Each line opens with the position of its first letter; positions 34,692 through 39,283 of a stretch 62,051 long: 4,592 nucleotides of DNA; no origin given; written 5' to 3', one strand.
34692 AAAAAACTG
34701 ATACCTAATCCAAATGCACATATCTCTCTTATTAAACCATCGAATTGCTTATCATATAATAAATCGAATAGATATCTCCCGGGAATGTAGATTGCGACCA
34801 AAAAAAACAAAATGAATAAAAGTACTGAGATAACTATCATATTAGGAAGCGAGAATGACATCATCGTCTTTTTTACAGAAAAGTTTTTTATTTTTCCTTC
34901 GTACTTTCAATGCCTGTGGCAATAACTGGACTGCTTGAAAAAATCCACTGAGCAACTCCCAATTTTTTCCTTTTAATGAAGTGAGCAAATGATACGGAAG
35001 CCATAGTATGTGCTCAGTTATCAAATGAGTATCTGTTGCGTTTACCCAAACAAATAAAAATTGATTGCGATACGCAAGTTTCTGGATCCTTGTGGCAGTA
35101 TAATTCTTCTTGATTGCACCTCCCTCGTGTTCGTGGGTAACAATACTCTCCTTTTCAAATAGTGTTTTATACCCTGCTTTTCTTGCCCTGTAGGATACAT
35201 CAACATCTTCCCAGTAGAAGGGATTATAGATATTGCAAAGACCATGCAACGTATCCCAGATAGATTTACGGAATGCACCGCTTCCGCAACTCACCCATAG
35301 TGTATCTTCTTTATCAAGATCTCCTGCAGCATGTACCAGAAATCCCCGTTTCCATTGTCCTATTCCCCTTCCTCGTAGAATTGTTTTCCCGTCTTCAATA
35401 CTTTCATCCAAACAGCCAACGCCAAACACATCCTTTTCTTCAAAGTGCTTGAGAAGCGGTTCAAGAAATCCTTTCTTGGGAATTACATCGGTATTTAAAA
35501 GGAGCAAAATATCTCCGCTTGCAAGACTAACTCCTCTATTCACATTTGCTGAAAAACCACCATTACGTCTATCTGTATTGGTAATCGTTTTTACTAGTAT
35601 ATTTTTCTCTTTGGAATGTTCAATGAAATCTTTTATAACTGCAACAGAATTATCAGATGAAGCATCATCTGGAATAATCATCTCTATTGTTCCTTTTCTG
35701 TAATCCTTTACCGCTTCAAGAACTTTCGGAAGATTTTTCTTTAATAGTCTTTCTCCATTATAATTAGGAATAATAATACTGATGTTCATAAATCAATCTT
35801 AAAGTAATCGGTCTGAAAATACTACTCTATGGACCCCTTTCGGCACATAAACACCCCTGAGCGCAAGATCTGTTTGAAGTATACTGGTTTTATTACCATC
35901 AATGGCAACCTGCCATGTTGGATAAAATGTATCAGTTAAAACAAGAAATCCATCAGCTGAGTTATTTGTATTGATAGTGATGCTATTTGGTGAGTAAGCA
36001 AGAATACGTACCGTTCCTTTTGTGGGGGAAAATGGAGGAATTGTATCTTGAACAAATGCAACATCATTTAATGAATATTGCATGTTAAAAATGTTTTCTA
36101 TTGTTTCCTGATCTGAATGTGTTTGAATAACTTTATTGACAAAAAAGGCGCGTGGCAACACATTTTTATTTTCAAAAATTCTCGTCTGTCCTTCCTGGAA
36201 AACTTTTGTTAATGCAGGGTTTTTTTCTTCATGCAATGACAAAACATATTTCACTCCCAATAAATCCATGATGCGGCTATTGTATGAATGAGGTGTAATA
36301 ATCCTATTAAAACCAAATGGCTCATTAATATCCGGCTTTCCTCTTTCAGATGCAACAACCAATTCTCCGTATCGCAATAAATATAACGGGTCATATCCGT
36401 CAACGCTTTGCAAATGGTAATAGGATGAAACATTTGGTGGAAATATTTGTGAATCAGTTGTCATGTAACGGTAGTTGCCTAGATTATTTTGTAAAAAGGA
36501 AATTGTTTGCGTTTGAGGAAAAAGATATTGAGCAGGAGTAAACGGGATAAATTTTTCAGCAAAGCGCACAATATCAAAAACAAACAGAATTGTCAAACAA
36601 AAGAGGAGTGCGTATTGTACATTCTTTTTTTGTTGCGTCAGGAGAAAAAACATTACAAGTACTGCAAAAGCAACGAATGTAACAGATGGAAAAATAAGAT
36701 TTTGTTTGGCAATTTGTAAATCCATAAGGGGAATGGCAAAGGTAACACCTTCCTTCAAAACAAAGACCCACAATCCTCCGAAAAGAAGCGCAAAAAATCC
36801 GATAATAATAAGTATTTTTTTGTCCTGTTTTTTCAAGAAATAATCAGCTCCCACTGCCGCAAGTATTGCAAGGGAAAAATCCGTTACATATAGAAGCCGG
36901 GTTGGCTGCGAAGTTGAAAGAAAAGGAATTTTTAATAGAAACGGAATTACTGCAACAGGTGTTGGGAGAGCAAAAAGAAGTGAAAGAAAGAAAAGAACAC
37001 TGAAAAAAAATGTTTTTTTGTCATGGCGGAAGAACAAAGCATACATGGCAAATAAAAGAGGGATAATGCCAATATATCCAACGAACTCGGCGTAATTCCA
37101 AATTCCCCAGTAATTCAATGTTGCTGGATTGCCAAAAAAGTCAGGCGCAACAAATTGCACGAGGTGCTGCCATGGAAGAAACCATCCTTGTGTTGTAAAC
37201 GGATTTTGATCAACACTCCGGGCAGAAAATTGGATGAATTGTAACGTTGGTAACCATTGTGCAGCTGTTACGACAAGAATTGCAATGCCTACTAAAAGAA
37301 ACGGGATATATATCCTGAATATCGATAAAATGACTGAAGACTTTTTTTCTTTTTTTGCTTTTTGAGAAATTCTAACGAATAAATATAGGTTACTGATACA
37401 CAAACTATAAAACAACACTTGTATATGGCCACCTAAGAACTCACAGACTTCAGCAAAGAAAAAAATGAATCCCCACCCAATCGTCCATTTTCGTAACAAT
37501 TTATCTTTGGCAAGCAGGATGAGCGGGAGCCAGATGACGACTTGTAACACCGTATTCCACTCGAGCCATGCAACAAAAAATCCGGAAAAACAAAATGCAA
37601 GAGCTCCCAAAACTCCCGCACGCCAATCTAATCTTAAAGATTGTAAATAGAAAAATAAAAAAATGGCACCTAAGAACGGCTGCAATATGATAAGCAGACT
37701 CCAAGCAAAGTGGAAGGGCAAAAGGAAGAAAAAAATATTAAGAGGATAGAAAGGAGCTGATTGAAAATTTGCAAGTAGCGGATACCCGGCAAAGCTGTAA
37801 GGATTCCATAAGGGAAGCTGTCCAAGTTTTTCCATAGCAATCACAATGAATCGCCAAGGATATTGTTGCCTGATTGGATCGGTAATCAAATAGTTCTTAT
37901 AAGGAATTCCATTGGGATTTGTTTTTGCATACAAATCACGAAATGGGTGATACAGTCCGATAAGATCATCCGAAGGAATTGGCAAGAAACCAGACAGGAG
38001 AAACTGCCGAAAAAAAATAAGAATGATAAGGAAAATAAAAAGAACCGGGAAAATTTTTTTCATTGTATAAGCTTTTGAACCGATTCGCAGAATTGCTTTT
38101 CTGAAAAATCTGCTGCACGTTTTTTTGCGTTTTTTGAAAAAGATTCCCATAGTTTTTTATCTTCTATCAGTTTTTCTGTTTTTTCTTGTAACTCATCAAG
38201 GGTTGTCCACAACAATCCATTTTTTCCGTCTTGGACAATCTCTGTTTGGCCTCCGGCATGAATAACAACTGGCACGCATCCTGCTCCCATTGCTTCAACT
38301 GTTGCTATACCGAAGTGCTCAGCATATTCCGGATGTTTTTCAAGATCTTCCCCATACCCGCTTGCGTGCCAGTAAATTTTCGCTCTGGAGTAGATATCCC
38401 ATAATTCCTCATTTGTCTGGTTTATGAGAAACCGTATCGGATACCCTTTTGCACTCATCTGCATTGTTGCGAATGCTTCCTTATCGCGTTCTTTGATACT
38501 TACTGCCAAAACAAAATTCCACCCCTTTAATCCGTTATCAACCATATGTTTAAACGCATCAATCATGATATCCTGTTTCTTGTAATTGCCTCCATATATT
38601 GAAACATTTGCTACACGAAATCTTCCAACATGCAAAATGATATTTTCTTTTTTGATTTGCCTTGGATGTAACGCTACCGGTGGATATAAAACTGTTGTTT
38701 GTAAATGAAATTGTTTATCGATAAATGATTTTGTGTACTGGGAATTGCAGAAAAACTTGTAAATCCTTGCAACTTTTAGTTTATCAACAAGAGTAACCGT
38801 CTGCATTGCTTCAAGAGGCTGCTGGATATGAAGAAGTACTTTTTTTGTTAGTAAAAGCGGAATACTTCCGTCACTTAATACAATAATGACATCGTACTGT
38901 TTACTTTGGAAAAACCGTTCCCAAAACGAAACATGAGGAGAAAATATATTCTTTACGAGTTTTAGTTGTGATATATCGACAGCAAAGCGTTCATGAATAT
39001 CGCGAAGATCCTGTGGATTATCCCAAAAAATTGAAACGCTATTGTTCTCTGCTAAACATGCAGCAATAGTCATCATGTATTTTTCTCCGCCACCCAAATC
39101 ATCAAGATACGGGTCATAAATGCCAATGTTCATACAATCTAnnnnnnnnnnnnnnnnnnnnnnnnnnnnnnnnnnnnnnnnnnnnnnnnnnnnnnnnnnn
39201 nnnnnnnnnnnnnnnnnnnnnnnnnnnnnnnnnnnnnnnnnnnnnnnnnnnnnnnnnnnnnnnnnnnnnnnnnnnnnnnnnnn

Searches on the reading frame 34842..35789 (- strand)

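Call 43: search_protein_families(library=ncbifam, proteins=[window:34842-35789:-], max_evalue=0.001)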
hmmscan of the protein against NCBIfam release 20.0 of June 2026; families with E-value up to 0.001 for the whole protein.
window:34842-35789:- (315 aa): 15 families
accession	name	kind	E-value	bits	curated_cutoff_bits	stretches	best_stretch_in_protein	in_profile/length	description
TIGR03965.1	mycofact_glyco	equivalog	1.2e-15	57.3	280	1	2-125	75-188/467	mycofactocin biosynthesis glycosyltransferase MftF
NF041875.1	EPS_EpsD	equivalog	1.2e-13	51.2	370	1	3-119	1-107/325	exopolysaccharide biosynthesis glycosyltransferase EpsD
TIGR04283.1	glyco_like_mftF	equivalog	1.4e-12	47.7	182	1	3-157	1-138/221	TIGR04283 family arsenosugar biosynthesis glycosyltransferase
NF007482.0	PRK10073.1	equivalog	3.6e-11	42.6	423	1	2-118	7-112/334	glycosyltransferase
NF038299.1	EPS_HpsN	equivalog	1.5e-10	40.6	425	1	2-123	2-113/317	hormogonium polysaccharide biosynthesis glycosyltransferase HpsN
NF050050.1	ProtGlycPglI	equivalog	2.6e-10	40.2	500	1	2-129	3-122/306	GalNAc(5)-diNAcBac-PP-undecaprenol beta-1,3-glucosyltransferase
TIGR03937.1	PgaC_IcaA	equivalog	3.9e-10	39.2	422.3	1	2-215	46-246/407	poly-beta-1,6-N-acetyl-D-glucosamine synthase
NF047588.1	GlcsyltransPgfSStrep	equivalog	3.1e-09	36.5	500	1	1-118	1-112/308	glycosyltransferase PgfS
NF041394.1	GtaseAglG_Halo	equivalog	6.9e-09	35.4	440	1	1-125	1-116/304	glucosyl-dolichyl phosphate glucuronosyltransferase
NF053739.1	GlytfEpsEBac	equivalog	2e-08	33.6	450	1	3-215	3-198/265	glycosyltransferase EpsE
NF038302.1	EPS_HpsE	equivalog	2.1e-08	33.5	300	1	1-111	1-106/307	hormogonium polysaccharide biosynthesis glycosyltransferase HpsE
NF047683.1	TeichurnBiosyTuaG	equivalog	5.1e-08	32.9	400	1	2-120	7-115/252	teichuronic acid biosynthesis protein TuaG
NF007986.1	PRK10714.1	equivalog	5.1e-08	32.3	529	1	2-103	7-102/316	undecaprenyl-phosphate 4-deoxy-4-formamido-L-arabinose transferase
TIGR03111.1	glyc2_xrt_Gpos1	hypoth_equivalog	7e-06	25.1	363.95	1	2-120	50-160/439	TIGR03111 family XrtG-associated glycosyltransferase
NF050819.1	PolSacchBiosHfsG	equivalog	7.7e-05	22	500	1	19-120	23-121/302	polysaccharide biosynthesis protein HfsG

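Call 44: search_protein_families(library=pfam, proteins=[window:34842-35789:-], max_evalue=0.001)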
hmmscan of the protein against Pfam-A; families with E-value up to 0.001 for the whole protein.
window:34842-35789:- (315 aa): 3 families
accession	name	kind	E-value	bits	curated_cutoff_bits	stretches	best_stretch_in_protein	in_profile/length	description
PF00535.33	Glycos_transf_2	-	8.3e-24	84.8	23.3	1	4-154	1-141/168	Glycosyl transferase family 2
PF13641.12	Glyco_tranf_2_3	-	1.8e-13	51.5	27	1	3-222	3-214/230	Glycosyltransferase like family 2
PF10111.15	Glyco_tranf_2_2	-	4.4e-06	26.8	27.3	1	4-114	1-104/276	Glycosyltransferase like family 2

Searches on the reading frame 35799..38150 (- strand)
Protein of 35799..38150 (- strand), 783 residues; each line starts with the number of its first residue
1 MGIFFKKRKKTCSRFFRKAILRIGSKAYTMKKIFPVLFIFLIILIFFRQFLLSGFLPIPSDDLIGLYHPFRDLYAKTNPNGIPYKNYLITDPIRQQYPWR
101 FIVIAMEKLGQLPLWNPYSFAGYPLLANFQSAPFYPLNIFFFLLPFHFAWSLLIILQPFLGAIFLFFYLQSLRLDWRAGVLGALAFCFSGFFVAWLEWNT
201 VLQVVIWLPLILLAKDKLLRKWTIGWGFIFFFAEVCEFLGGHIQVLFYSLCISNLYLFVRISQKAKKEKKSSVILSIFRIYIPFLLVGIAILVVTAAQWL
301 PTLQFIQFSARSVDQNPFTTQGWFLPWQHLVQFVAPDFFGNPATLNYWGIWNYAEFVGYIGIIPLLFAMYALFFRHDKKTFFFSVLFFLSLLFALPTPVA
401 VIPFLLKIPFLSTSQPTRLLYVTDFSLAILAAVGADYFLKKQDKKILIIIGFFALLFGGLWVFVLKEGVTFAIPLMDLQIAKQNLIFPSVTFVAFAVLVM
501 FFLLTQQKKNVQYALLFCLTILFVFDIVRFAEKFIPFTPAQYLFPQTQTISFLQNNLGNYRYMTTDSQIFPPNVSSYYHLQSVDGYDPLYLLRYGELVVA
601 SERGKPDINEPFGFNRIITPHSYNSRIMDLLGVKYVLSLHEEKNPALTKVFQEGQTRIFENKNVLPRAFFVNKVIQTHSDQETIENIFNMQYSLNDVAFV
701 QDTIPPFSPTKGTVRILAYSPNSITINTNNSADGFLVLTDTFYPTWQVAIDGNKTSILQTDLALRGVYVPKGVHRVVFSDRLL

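Call 3: search_protein_families(library=pfam, proteins=[window:35799-38150:-], max_evalue=1)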
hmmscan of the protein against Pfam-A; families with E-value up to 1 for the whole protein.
window:35799-38150:- (783 aa): 1 family
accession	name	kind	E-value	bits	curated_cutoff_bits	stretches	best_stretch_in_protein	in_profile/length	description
PF09586.16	YfhO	-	1e-17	64.3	28.5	3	129-525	71-439/835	Bacterial membrane protein YfhO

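Call 43: search_protein_families(library=ncbifam, proteins=[window:35799-38150:-], max_evalue=0.001)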
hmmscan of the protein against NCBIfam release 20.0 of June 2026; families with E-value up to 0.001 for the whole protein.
window:35799-38150:- (783 aa): 0 families

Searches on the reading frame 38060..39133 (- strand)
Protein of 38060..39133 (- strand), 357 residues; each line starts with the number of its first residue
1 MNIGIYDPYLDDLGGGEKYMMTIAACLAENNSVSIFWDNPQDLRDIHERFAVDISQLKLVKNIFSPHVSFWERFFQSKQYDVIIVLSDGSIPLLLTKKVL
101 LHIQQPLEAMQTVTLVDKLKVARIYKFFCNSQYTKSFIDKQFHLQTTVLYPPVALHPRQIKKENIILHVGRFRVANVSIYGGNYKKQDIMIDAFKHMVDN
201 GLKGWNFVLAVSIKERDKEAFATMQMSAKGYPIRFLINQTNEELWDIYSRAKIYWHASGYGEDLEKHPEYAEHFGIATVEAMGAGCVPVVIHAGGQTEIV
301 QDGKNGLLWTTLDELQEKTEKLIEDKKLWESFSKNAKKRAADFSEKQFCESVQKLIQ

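Call 3: search_protein_families(library=pfam, proteins=[window:38060-39133:-], max_evalue=1)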
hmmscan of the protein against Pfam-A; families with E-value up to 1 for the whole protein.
window:38060-39133:- (357 aa): 4 families
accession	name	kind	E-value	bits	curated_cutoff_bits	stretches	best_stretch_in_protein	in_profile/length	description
PF00534.26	Glycos_transf_1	-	1.1e-21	77.6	26.4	1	161-339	13-172/172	Glycosyl transferases group 1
PF13692.12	Glyco_trans_1_4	-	1.3e-12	48.6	27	1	165-325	3-142/142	Glycosyl transferases group 1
PF13524.12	Glyco_trans_1_2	-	3.9e-06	27.3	25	1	240-340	36-129/144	Glycosyl transferase-like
PF13439.12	Glyco_transf_4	-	0.024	15.1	28.5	1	14-153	2-166/170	Glycosyltransferase Family 4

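Call 43: search_protein_families(library=ncbifam, proteins=[window:38060-39133:-], max_evalue=0.001)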
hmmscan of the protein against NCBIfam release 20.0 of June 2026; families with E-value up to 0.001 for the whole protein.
window:38060-39133:- (357 aa): 17 families
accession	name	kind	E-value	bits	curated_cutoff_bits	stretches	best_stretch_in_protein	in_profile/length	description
TIGR03999.1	thiol_BshA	equivalog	3.7e-12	45.9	273.7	1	268-352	279-366/375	N-acetyl-alpha-D-glucosaminyl L-malate synthase BshA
NF049988.1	MGlcDAGSynMgs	equivalog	4.6e-09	36.1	400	1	271-356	299-384/398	alpha-monoglucosyldiacylglycerol synthase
NF050056.1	ProtGlycPglH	equivalog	1.3e-08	34.3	600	1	132-356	150-350/354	GalNAc-alpha-(1->4)-GalNAc-alpha-(1->3)-diNAcBac-PP-undecaprenol alpha-1,4-N-acetyl-D-galactosaminyltransferase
NF041876.1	EPS_EpsE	equivalog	2.9e-08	33.4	400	1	270-345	304-382/389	exopolysaccharide biosynthesis GT4 family glycosyltransferase EpsE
TIGR03449.1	mycothiol_MshA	equivalog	8.5e-08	31.5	462.5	1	263-354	305-398/406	D-inositol-3-phosphate glycosyltransferase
TIGR02472.1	sucr_P_syn_N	equivalog_domain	2.3e-07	30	576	1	268-339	347-420/439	sucrose-phosphate synthase, putative, glycosyltransferase domain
NF038229.1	Glyco4_Geo_Pelo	equivalog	4.7e-07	29.1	400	1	277-347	253-324/338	GPMC system family 4 glycosyltransferase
NF047880.1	glyco_SdgA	exception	2.1e-06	26.6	800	1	271-357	399-488/488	serine-aspartate repeat adhesin O-glycosyltransferase SdgA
TIGR02468.1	sucrsPsyn_pln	equivalog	3.2e-05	21.9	1143.95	1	268-350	578-662/1051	sucrose-phosphate synthase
TIGR02470.1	sucr_synth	equivalog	7.3e-05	21.1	810.4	1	268-342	650-730/784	sucrose synthase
NF050063.1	ProtGlycPglJ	equivalog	9.5e-05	21.7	500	1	273-351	277-358/363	N-acetylgalactosamine-N,N'-diacetylbacillosaminyl-diphospho-undecaprenol 4-alpha-N-acetylgalactosaminyltransferase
TIGR04063.1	stp3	hypoth_equivalog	9.9e-05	21.4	442.05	1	279-340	312-375/397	TIGR04063 family PEP-CTERM/XrtA system glycosyltransferase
NF041010.1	glycosy_Agl16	equivalog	0.00011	21.2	575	1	274-355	266-347/352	glycosylation protein Agl16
NF038295.1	EPS_HpsP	equivalog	0.00016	20.8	550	1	263-341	289-368/388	hormogonium polysaccharide biosynthesis glycosyltransferase HpsP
TIGR03088.1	stp2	hypoth_equivalog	0.0002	20.5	409.05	1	268-355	279-369/374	TIGR03088 family PEP-CTERM/XrtA system glycosyltransferase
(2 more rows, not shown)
